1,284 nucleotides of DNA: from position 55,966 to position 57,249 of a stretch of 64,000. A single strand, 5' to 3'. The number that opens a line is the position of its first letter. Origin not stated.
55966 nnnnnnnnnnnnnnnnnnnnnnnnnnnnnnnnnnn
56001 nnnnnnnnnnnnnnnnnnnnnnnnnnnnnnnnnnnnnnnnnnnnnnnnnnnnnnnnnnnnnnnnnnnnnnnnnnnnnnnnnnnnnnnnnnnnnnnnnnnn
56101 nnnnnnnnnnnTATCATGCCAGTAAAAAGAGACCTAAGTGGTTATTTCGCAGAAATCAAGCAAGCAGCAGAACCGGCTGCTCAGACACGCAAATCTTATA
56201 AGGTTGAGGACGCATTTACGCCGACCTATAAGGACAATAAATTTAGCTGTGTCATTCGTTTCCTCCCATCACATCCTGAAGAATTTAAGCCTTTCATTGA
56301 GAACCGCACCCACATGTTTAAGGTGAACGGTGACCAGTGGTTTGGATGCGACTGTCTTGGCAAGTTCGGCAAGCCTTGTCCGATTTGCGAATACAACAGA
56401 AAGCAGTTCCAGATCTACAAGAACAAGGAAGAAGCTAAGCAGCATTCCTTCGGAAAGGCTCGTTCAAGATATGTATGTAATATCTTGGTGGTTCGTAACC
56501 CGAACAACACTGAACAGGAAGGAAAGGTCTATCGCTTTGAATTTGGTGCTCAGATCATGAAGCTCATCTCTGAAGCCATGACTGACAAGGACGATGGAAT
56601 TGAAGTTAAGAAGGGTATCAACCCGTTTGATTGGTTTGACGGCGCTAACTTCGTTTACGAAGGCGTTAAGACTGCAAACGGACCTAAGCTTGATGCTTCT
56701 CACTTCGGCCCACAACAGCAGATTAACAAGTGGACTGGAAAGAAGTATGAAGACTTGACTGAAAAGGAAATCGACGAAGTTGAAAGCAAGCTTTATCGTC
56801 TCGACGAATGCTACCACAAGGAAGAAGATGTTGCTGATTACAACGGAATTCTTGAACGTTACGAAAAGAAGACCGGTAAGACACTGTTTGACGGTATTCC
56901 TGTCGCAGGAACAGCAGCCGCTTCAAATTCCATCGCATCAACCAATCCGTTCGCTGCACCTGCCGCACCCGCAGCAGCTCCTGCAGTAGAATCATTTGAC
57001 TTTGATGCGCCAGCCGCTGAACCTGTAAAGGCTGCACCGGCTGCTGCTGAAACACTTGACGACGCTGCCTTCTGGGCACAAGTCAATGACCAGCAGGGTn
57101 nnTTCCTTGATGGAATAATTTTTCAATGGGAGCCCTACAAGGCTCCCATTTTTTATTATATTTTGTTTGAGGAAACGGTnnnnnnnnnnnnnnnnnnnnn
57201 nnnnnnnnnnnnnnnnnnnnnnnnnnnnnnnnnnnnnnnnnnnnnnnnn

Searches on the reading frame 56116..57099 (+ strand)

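Call 41: search_protein_families(library=phrogs, proteins=[window:56116-57099:+], max_evalue=0.00001)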
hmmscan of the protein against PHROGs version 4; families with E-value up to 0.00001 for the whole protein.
window:56116-57099:+ (328 aa): 3 families
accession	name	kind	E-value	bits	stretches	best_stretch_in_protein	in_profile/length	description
phrog_224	-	DNA, RNA and nucleotide metabolism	4.7e-39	136.1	1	11-220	14-221/318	single strand DNA binding protein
phrog_1764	-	unknown function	8e-20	72.2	1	44-218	43-214/391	unknown function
phrog_1192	-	DNA, RNA and nucleotide metabolism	5e-10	40.3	1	37-161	32-161/326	single strand DNA binding protein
